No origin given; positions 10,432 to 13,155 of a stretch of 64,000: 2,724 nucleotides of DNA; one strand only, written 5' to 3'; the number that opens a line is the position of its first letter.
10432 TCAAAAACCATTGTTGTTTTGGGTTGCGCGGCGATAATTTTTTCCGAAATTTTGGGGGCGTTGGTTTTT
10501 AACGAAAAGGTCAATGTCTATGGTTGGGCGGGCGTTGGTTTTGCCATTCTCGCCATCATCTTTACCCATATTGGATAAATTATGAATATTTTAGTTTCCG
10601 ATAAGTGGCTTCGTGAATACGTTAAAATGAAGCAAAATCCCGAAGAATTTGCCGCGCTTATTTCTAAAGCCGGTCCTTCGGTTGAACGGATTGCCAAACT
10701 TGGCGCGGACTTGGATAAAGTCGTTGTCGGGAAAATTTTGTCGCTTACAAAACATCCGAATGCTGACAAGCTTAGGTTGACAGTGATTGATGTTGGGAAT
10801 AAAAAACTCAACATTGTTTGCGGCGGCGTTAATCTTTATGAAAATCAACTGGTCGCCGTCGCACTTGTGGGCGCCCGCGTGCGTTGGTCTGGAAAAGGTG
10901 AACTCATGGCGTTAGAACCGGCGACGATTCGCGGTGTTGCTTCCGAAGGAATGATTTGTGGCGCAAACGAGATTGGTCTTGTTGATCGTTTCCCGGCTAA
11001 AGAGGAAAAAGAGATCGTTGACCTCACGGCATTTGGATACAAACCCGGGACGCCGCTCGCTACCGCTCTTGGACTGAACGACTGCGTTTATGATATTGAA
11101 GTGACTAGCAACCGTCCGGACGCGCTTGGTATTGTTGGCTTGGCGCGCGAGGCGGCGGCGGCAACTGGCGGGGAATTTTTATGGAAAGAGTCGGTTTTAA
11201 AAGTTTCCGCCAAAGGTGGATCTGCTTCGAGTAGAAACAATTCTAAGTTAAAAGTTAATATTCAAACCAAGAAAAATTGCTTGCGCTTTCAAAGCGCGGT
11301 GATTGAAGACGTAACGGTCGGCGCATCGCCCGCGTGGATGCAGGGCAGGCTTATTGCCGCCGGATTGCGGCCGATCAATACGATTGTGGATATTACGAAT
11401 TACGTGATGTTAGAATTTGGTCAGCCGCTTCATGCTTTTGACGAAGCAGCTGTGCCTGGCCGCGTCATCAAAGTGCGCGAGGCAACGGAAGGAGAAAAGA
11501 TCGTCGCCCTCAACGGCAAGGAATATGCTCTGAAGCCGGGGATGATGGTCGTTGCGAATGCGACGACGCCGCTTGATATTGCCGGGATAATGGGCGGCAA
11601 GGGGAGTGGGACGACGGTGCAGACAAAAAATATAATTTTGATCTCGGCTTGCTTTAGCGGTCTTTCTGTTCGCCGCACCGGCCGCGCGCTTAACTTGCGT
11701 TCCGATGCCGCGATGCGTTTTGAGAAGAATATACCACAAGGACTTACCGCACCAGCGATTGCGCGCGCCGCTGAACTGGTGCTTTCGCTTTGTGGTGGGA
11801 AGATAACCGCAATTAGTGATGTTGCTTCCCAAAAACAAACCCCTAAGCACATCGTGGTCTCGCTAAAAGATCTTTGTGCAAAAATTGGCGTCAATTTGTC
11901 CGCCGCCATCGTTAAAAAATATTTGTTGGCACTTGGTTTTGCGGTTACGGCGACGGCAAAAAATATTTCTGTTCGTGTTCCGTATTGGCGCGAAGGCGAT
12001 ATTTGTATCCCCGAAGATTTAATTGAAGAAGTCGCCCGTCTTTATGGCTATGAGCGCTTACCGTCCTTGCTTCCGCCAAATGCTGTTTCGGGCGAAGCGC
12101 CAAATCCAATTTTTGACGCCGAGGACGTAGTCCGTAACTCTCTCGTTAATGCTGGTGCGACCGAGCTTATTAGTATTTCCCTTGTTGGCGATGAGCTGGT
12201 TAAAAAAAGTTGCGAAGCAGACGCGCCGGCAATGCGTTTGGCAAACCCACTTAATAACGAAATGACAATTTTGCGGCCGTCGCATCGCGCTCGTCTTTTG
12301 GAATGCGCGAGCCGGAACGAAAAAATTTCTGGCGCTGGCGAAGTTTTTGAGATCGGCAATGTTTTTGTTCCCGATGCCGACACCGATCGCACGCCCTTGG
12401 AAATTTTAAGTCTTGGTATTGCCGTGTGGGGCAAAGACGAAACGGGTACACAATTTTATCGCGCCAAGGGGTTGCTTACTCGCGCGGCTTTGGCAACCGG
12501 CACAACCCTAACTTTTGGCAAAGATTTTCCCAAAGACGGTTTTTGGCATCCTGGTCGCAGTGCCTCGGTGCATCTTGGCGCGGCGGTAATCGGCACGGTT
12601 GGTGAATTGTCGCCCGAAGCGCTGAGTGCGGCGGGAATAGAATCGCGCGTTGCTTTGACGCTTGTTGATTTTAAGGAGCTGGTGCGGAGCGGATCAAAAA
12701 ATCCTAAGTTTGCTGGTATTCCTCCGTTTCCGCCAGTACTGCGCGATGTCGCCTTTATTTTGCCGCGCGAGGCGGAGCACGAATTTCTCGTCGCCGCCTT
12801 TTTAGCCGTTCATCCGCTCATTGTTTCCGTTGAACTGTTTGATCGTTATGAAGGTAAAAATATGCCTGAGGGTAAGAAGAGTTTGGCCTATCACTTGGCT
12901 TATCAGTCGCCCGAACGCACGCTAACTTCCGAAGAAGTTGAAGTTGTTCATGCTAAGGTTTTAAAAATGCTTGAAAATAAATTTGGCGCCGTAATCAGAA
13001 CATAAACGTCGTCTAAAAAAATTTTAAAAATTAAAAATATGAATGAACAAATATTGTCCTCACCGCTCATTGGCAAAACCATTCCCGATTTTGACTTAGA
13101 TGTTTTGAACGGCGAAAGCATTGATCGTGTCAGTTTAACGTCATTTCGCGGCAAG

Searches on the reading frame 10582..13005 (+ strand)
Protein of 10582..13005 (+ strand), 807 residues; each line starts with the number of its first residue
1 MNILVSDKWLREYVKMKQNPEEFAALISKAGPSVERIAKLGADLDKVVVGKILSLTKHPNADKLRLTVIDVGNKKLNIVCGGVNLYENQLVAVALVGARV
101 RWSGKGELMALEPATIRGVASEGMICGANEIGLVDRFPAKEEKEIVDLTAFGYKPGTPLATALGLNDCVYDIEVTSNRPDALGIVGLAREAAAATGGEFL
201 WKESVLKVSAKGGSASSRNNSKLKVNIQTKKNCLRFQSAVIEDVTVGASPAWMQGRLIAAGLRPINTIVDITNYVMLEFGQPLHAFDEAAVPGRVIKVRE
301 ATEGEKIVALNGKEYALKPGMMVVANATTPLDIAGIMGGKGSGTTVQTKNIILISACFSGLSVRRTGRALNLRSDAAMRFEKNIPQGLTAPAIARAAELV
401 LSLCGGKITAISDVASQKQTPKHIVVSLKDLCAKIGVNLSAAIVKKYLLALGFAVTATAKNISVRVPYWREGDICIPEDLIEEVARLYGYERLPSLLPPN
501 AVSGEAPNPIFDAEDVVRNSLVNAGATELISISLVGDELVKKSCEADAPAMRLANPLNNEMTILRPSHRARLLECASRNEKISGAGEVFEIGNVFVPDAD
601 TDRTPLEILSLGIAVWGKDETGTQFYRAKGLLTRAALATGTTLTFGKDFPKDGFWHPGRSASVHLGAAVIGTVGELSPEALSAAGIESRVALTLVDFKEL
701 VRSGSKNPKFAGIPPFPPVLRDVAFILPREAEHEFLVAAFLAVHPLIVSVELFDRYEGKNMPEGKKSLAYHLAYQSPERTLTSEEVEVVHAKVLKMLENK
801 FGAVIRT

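Call 81: search_protein_families(library=pfam, proteins=[window:10582-13005:+], max_evalue=0.0001)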
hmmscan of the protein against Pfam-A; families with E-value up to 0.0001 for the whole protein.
window:10582-13005:+ (807 aa): 5 families
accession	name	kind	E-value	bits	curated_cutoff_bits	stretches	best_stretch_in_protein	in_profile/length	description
PF03483.22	B3_4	-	7.7e-60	201.9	29.3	1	233-405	2-174/174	B3/4 domain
PF17759.6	tRNA_synthFbeta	-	2.8e-36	125.5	22.4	1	493-693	1-210/214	Phenylalanyl tRNA synthetase beta chain CLM domain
PF03147.19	FDX-ACB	-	3.1e-25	88.9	31.1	1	714-806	1-94/94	Ferredoxin-fold anticodon binding domain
PF01588.26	tRNA_bind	-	3e-17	62.9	27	1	47-138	1-77/96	Putative tRNA binding domain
PF03484.21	B5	-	5.6e-17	62.1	28.6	1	424-490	1-67/67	tRNA synthetase B5 domain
